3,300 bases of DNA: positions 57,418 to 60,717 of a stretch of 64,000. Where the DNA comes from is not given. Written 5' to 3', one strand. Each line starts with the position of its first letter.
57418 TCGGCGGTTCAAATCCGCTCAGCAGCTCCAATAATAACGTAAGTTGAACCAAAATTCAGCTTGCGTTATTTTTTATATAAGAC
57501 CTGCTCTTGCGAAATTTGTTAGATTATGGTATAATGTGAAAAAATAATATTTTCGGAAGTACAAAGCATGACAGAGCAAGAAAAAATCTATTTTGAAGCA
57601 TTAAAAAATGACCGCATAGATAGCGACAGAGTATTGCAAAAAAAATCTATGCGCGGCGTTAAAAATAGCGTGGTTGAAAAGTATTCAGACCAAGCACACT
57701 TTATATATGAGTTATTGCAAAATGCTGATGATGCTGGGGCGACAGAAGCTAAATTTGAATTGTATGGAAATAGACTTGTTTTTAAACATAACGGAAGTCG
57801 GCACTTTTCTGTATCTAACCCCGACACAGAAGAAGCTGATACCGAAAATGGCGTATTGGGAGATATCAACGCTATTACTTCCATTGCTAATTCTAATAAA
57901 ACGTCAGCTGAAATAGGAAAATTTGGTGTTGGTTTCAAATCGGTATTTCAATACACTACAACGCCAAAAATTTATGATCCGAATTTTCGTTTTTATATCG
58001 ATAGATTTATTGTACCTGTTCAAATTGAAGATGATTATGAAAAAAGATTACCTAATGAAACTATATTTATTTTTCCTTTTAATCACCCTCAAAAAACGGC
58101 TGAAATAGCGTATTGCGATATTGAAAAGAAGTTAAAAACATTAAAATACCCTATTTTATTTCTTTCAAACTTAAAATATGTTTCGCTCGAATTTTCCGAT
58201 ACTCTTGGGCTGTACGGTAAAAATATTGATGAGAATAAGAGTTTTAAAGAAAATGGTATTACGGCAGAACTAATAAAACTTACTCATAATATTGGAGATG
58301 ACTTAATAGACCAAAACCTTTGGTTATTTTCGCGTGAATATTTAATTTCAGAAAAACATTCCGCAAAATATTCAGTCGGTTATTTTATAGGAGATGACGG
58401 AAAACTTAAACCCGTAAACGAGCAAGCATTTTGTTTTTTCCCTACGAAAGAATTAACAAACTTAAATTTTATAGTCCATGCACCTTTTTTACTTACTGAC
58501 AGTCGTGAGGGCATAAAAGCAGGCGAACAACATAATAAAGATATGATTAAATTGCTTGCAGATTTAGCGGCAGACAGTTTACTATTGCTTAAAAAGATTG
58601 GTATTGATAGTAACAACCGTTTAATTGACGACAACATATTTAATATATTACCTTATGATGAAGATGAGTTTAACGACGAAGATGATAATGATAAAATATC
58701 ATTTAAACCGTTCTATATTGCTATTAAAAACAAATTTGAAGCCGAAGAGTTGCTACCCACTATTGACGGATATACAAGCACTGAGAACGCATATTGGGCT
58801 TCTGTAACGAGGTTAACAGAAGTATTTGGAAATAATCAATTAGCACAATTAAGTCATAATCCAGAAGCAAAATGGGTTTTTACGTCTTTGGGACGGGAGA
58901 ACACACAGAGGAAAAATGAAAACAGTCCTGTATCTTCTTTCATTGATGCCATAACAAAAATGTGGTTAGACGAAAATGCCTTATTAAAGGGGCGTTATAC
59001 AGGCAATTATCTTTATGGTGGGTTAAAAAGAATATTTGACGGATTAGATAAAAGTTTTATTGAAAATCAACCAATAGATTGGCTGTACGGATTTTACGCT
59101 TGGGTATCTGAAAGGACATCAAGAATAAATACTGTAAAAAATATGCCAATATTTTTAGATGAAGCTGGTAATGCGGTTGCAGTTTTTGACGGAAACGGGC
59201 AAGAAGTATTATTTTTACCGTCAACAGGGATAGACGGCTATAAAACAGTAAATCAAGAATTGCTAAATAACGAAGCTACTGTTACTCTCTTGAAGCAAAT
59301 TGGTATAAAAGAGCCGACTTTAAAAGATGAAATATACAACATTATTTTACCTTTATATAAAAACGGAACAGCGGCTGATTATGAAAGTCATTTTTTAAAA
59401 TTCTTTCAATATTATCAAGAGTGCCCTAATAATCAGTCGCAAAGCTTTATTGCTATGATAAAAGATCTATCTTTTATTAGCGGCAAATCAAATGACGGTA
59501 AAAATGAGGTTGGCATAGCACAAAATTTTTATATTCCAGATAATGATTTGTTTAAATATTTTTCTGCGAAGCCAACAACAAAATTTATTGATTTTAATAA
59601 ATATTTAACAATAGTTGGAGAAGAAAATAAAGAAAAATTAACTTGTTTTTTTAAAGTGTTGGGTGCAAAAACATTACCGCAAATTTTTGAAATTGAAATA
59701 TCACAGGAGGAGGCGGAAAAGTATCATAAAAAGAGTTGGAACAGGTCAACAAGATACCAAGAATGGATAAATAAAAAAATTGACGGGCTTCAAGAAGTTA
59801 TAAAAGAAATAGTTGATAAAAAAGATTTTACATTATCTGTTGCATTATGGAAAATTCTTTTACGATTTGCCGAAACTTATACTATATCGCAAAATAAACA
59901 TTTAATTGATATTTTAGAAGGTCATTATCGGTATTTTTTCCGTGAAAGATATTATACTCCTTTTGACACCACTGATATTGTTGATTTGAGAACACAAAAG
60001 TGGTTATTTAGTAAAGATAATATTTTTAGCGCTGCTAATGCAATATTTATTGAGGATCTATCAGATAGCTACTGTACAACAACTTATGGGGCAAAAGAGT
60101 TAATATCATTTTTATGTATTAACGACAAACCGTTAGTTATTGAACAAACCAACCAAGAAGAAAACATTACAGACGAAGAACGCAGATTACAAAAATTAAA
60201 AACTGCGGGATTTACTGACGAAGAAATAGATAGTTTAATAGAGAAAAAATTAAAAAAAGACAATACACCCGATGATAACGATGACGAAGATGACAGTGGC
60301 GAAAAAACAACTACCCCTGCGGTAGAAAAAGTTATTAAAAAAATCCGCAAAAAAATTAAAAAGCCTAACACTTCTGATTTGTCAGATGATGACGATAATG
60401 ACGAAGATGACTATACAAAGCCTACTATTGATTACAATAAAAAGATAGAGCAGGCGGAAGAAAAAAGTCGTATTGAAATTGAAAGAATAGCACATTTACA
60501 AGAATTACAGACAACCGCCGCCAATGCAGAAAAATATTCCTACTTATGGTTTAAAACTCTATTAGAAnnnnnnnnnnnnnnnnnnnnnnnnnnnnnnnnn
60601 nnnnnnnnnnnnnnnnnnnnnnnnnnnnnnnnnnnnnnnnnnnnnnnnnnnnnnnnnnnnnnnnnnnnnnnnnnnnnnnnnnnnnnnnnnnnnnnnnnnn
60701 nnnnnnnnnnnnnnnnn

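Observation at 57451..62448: AT-rich single-gene island at tRNA-Thr encodes a 1,600-aa GHKL ATPase fused to an SF1B helicase, a candidate uncharacterised defence or conflict protein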

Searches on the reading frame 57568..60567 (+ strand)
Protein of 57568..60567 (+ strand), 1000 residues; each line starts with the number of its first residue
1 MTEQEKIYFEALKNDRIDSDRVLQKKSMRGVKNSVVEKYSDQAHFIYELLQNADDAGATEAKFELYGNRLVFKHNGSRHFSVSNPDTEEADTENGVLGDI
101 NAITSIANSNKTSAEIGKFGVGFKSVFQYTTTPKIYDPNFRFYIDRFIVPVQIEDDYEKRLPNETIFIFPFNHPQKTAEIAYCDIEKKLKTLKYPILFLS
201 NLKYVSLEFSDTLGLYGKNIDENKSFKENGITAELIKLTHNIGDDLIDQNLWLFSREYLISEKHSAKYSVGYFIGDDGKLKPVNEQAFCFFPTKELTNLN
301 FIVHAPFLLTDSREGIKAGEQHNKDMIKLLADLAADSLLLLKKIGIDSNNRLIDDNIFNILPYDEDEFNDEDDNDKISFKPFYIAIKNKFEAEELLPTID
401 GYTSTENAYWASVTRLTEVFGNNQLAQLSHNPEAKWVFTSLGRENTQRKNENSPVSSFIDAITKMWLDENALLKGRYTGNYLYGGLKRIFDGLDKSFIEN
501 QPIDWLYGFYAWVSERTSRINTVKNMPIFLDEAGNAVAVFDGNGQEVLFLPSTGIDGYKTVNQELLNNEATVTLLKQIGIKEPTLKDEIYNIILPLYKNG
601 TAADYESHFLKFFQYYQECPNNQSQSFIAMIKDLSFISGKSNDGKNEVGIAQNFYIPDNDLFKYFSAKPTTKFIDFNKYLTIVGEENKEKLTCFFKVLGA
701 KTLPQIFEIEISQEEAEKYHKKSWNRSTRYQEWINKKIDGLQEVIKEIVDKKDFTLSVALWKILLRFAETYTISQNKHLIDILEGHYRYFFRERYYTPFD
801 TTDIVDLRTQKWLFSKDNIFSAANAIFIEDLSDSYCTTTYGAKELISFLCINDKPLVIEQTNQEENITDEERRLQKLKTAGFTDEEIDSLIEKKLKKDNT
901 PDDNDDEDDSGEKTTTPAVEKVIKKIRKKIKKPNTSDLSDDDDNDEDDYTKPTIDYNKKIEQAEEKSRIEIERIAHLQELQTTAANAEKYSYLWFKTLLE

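Call 36: search_protein_representatives(protein=window:57568-60567:+)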
Query: 1000 residues. Proteins with E-value up to 0.001 (for the whole library): 3722; up to 1e-10: 2291; up to 1e-30: 1118. The best 150 are listed.
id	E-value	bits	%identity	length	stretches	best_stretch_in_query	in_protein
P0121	0.0e+00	1138.6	59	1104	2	1-893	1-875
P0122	6.1e-247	838.6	46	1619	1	1-1000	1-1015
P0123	6.8e-243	825.2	46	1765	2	1-907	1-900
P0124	6.9e-234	795.4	48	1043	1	1-863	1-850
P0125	7.3e-233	792.0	43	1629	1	3-1000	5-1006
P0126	9.0e-231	785.1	42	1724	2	1-944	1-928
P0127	5.1e-230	782.6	45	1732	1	2-1000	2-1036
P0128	2.4e-228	777.0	50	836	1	5-846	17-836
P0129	2.0e-227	774.0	45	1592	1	7-1000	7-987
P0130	6.9e-227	772.2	45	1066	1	4-999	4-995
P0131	4.9e-224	762.8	44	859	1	1-854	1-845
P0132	4.4e-223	759.6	44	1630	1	1-1000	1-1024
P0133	4.1e-221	753.1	43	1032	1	1-1000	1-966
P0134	2.1e-213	727.6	44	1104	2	2-904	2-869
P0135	3.6e-212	723.5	42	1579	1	6-1000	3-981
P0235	4.5e-123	428.6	38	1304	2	1-678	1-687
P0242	2.7e-119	416.1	36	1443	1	1-853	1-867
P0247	8.7e-117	407.8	36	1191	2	1-572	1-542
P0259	9.7e-108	377.9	35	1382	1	33-855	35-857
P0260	2.4e-107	376.6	36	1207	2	5-553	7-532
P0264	5.2e-104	365.5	35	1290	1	10-839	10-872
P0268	1.9e-102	360.3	34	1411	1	10-878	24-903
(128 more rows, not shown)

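Call 41: search_protein_families(library=pfam, proteins=[P0242, P0268, P0259, P0235, P0264, P0260, P0247], max_evalue=0.01)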
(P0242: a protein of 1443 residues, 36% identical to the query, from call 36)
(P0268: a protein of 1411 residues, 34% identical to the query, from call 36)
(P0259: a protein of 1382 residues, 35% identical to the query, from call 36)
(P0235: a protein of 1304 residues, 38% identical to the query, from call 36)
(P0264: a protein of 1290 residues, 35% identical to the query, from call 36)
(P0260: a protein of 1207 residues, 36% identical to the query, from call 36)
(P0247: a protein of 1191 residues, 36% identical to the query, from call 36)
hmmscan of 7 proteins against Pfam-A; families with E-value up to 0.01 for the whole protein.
P0242 (1443 aa): 3 families
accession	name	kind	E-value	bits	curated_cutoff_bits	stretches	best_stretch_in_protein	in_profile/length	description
PF25202.1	DUF7834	-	3.7e-32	112.5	27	1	1175-1400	7-218/235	Family of unknown function (DUF7834)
PF03235.19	GmrSD_N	-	6.3e-27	95.4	33.2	1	978-1133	11-198/199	GmrSD restriction endonuclease, N-terminal domain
PF25794.1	SACS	-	1.3e-08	35.4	32.8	1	41-145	15-119/247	Sacsin domain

P0268 (1411 aa): 3 families
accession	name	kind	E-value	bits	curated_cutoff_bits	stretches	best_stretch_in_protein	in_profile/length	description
PF25202.1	DUF7834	-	3.8e-41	141.9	27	1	1178-1393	3-226/235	Family of unknown function (DUF7834)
PF03235.19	GmrSD_N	-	5.8e-29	102.1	33.2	1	992-1164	3-198/199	GmrSD restriction endonuclease, N-terminal domain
PF25794.1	SACS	-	7.2e-13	49.3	32.8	1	48-159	10-120/247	Sacsin domain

P0259 (1382 aa): 3 families
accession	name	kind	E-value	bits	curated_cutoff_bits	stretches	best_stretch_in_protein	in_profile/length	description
PF25202.1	DUF7834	-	2.5e-32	113.1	27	1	1152-1367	4-231/235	Family of unknown function (DUF7834)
PF03235.19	GmrSD_N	-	6.1e-27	95.5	33.2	1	950-1124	4-198/199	GmrSD restriction endonuclease, N-terminal domain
PF25794.1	SACS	-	2.8e-11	44.1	32.8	1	41-147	15-121/247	Sacsin domain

P0235 (1304 aa): 1 family
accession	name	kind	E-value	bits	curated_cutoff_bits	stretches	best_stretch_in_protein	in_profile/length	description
PF25794.1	SACS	-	1.4e-11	45.1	32.8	1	40-132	15-119/247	Sacsin domain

P0264 (1290 aa): 2 families
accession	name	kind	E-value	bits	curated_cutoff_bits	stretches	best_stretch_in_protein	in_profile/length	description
PF03415.19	Peptidase_C11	-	6.4e-15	56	25.8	1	904-1160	59-294/359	Clostripain family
PF25794.1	SACS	-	1.6e-10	41.6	32.8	1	34-146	10-128/247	Sacsin domain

P0260 (1207 aa): 3 families
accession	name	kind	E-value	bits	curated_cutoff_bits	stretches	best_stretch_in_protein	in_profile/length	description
PF02518.31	HATPase_c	-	6.5e-19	68.8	26.4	1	1096-1205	3-109/111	Histidine kinase-, DNA gyrase B-, and HSP90-like ATPase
PF25794.1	SACS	-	1.3e-14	55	32.8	1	37-143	11-122/247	Sacsin domain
PF14501.12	HATPase_c_5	-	0.00021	21.6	22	1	1098-1192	5-93/102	GHKL domain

P0247 (1191 aa): 3 families
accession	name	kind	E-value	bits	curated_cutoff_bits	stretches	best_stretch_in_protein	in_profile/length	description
PF02518.31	HATPase_c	-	8.8e-21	74.9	26.4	1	1084-1190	6-110/111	Histidine kinase-, DNA gyrase B-, and HSP90-like ATPase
PF25794.1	SACS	-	1.3e-11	45.2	32.8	1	35-135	11-122/247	Sacsin domain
PF14501.12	HATPase_c_5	-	0.0036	17.6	22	0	1086-1171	8-88/102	GHKL domain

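Call 42: search_protein_families(library=padloc, proteins=[P0235, P0242, P0264, P0260], max_evalue=1e-10)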
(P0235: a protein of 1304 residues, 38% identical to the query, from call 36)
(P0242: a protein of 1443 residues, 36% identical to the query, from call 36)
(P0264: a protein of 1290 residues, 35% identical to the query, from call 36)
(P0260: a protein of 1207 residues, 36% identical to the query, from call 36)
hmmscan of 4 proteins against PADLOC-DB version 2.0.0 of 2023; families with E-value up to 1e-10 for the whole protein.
P0235 (1304 aa): 6 families
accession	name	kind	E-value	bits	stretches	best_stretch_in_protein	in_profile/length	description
PDLC03972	TmtA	-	1.4e-42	143.9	1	6-611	4-579/1302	-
PDLC03968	TmtA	-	1.2e-34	117.3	1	37-540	69-546/1486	-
PDLC03966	TmtA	-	5.5e-34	115.2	1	27-541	27-561/1655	-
PDLC03969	TmtA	-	2.8e-20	69.6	1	48-415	34-405/1563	-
PDLC03971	TmtA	-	4.2e-20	68.9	0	46-132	57-143/1782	-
PDLC03965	TmtA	-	8.6e-20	68.4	1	46-135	33-116/1370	-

P0242 (1443 aa): 18 families
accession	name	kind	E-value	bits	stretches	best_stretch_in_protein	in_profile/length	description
PDLC03972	TmtA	-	5.9e-38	128.6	1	38-831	35-796/1302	-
PDLC03968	TmtA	-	6.2e-36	121.6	1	32-549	63-542/1486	-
PDLC03964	TmtA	-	1.4e-30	104.2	1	50-473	52-454/1538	-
PDLC03966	TmtA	-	2.2e-27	93.3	1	37-515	36-522/1655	-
PDLC04157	HEC-06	-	8.5e-24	82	1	972-1048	15-91/558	-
PDLC04155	HEC-06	-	1.4e-20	71.3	1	970-1048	11-89/562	-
PDLC04154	HEC-06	-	2.6e-18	64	1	978-1048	22-91/569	-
PDLC03965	TmtA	-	3.4e-17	59.8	1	48-431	34-413/1370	-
PDLC02695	Orf5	-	7.2e-17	59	1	977-1048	17-97/601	Orf5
PDLC02687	Orf5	-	8e-16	55.9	1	979-1081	17-118/543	Orf5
PDLC03971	TmtA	-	5e-15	52.1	0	289-437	343-481/1782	-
PDLC02686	Orf5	-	1e-14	52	0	979-1082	20-127/566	Orf5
PDLC02700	Orf5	-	8.1e-14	49.2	0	974-1056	6-89/555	Orf5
PDLC03969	TmtA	-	9.5e-14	47.9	1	49-428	34-412/1563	-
PDLC02701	Orf5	-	1.3e-13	48.4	0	981-1046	21-96/596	Orf5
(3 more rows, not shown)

P0264 (1290 aa): 7 families
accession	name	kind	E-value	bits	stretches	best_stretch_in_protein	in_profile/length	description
PDLC03972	TmtA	-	5.9e-36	122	1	39-852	38-798/1302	-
PDLC03968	TmtA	-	2.7e-33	112.8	1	27-367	60-369/1486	-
PDLC03966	TmtA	-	9.8e-28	94.5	1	38-360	39-373/1655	-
PDLC03964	TmtA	-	1.8e-21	74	1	48-852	52-813/1538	-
PDLC03965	TmtA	-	6.1e-17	58.9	0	36-140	25-117/1370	-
PDLC03971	TmtA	-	3e-12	42.9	0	310-445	348-466/1782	-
PDLC03969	TmtA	-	5.6e-12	42.1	0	47-177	34-164/1563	-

P0260 (1207 aa): 8 families
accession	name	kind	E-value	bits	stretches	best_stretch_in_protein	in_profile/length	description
PDLC03972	TmtA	-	1.8e-45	153.5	1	41-610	38-583/1302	-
PDLC03966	TmtA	-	3.8e-44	148.9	1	31-615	30-651/1655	-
PDLC03968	TmtA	-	5.7e-43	144.9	1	26-521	57-533/1486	-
PDLC03965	TmtA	-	2.1e-25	87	1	47-145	33-118/1370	-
PDLC03969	TmtA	-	1.8e-19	66.9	1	49-176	34-158/1563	-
PDLC03964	TmtA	-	2.6e-18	63.5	1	49-817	51-820/1538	-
PDLC03971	TmtA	-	4.9e-15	52.1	0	26-140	38-143/1782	-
PDLC03970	TmtA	-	6.9e-15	52.1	1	46-392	64-446/1552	-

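Call 57: search_solved_structures(query=window:57568-60447:+, max_evalue=1)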
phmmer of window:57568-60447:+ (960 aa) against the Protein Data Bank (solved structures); distinct sequences matched with E-value up to 1: 5.
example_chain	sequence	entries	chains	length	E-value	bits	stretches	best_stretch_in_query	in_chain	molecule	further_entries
5v47_A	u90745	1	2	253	4.1e-07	31.6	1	34-137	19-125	Lizard sacsin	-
5v46_A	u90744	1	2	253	1e-06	30.3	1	34-137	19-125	Sacsin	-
5v45_A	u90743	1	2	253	1e-06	30.3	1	34-137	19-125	Sacsin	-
5v44_A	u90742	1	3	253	1.1e-06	30.2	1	34-137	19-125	Sacsin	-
3odn_A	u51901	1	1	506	0.97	10.5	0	893-932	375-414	Dally-like protein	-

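Call 59: find_related_loci(query=A2, collection=genome_contigs, flank=10000)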
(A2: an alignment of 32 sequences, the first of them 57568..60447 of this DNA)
Query A2 (960 aa) in genome_contigs; peptide patterns used: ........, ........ (x = any residue, [..] = any of these).
600 stretches matched a pattern (row limit reached: there are more); 192 encode a relative of the query (tblastn E <= 1e-3); the best 80 are kept; 80 distinct loci.
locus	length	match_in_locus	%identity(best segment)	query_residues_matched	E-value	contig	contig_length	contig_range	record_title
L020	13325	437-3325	46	1-960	0e+0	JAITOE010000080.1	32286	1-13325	MAG: Eubacteriales Family XIII. Incertae Sedis bacterium isolate Po218_bin45 k119_1202601, whole genome shotgun sequence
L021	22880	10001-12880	46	1-960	0e+0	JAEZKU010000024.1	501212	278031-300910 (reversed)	MAG: Bacillota bacterium isolate OH_CDB_43 k127_2583086, whole genome shotgun sequence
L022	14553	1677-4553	46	1-960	0e+0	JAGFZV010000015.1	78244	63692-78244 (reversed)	MAG: Bacillota bacterium isolate CTSoil_073 scaffold_115, whole genome shotgun sequence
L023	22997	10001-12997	44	1-960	0e+0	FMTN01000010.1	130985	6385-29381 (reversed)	Lachnospiraceae bacterium C10 genome assembly, contig: IE06DRAFT_scaffold00005.5, whole genome shotgun sequence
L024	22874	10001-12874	46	1-960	0e+0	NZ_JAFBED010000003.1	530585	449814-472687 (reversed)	Sutcliffiella tianshenii strain DSM 25879 Ga0454044_03, whole genome shotgun sequence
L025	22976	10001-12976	43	1-960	0e+0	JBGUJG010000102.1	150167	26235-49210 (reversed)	MAG: Christensenellales bacterium isolate ruminal_MAG_309 ruminal_MAG_309_contig_0102, whole genome shotgun sequence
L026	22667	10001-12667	47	1-886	0e+0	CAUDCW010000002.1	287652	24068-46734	MAG TPA_asm: uncultured Oscillospiraceae bacterium isolate ERR9578160_bin.19_MetaWRAP_v1.3_MAG genome assembly, contig:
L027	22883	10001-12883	45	1-960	0e+0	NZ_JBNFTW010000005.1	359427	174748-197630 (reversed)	Desulfosporosinus sp. SYSU MS00001 NODE_5_length_359427_cov_31.869544, whole genome shotgun sequence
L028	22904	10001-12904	45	1-959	0e+0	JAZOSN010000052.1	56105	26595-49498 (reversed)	MAG: Eubacteriales bacterium isolate T1900045543_YK20190237.MAGScoT_cleanbin_000030 SGB_7835_k141_1968900, whole genome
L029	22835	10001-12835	45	1-960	0e+0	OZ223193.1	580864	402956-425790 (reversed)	MAG: uncultured Acetobacterium sp. isolate 6abcf8f7-2dc5-46ce-9e35-983ba889e1c3 genome assembly, chromosome: 3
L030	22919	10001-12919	43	1-960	0e+0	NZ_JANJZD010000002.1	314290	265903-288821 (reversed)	Acetatifactor muris strain DSM 23669 NODE_2_length_314290_cov_21.017634, whole genome shotgun sequence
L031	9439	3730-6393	46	1-886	0e+0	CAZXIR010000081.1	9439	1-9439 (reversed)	MAG TPA_asm: uncultured Syntrophomonas sp. isolate SRP192927_co10_6 genome assembly, contig: NODE_5981_length_9439_cov_9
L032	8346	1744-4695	44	1-960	0e+0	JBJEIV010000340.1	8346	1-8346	MAG: Candidatus Ornithomonoglobus sp. isolate PUUB56_bin.040 NODE_5274_length_8346_cov_4.270776, whole genome shotgun se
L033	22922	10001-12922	42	1-960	0e+0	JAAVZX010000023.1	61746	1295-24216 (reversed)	MAG: Oscillibacter sp. isolate ABMPRH_166_1 k141_513900, whole genome shotgun sequence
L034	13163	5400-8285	43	1-953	0e+0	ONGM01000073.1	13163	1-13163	uncultured planctomycete isolate RUG284 genome assembly, contig: k87_8005320, whole genome shotgun sequence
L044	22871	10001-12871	48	1-960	0e+0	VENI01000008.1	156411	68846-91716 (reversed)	MAG: Bacillota bacterium isolate MES5 c_000000000116, whole genome shotgun sequence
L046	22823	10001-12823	40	1-960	0e+0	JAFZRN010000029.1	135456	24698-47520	MAG: Eubacterium sp. isolate RGIG8032 Water_buffalos_Rumen-1__c773160, whole genome shotgun sequence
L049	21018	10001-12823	39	1-960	0e+0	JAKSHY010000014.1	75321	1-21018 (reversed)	MAG: Lachnospiraceae bacterium isolate Horse_feces7 MAG007_14, whole genome shotgun sequence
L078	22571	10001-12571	31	9-873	2e-95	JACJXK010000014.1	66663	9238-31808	MAG: Prevotellaceae bacterium isolate HK-STAS-BACT-10 HK-STAS-BACT-10_14, whole genome shotgun sequence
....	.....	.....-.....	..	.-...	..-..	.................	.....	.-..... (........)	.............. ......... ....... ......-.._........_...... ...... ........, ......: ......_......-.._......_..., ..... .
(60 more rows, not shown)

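Call 63: predict_structure(alignment_id=A2)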
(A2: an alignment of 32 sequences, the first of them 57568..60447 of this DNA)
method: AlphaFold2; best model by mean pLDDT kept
length: 960 residues; sequences in the alignment: 32
mean_pLDDT: 80.7   pTM: 0.60
mean pLDDT of the five models: 80.7, 80.5, 79.1, 78.2, 77.2
residues with pLDDT >= 90: 384; 70-90: 391; 50-70: 95; < 50: 90
segments of 3 or more residues with pLDDT < 50: 109-112, 309-314, 857-868, 896-954, 956-960
pLDDT, mean of each block of 10 residues (from residue 1): 89 87 71 60 76 88 94 90 86 79 67 54 77 90 87 91 91 88 88 81 90 88 76 91 85 86 74 90 68 65 69 56 84 94 90 89 87 79 94 93 95 91 93 93 69 81 92 83 70 92 94 92 91 91 84 79 91 90 84 84 87 89 86 91 85 91 90 93 91 93 91 86 85 92 93 92 90 78 90 90 91 91 89 89 90 60 41 65 68 51 29 36 44 30 33 39
secondary structure, 60 per line:
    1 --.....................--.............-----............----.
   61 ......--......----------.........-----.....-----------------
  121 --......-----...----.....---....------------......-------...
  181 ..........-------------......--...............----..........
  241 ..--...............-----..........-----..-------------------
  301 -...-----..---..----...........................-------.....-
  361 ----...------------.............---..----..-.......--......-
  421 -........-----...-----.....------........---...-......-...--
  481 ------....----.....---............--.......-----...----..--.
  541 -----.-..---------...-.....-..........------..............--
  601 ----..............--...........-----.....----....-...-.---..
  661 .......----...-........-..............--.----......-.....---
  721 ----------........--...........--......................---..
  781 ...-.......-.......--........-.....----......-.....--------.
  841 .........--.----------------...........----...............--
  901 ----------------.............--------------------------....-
elements in order (helices of 4 or more, strands of 3 or more residues): H3-23 H26-38 H44-55 E60-66 E69-74 H85-93 H99-103 H123-128 E134-136 E141-145 E149-152 E165-170 H178-190 E204-209 E212-226 E231-242 E245-259 E265-274 E302-304 H321-347 H355-359 H380-392 E408-411 H414-419 H422-429 E435-437 H443-447 H454-461 E465-467 H469-474 E476-478 E487-490 H495-499 H503-514 H517-523 E529-531 E559-561 H563-567 H569-578 H585-598 H605-618 H621-631 E637-641 E646-649 H659-667 E672-674 H676-683 H685-698 E706-711 H713-717 E731-738 H741-751 H754-775 H779-783 E785-791 E793-799 H802-809 E811-815 E820-822 H840-849 H869-879 H884-898 H917-929 H956-959
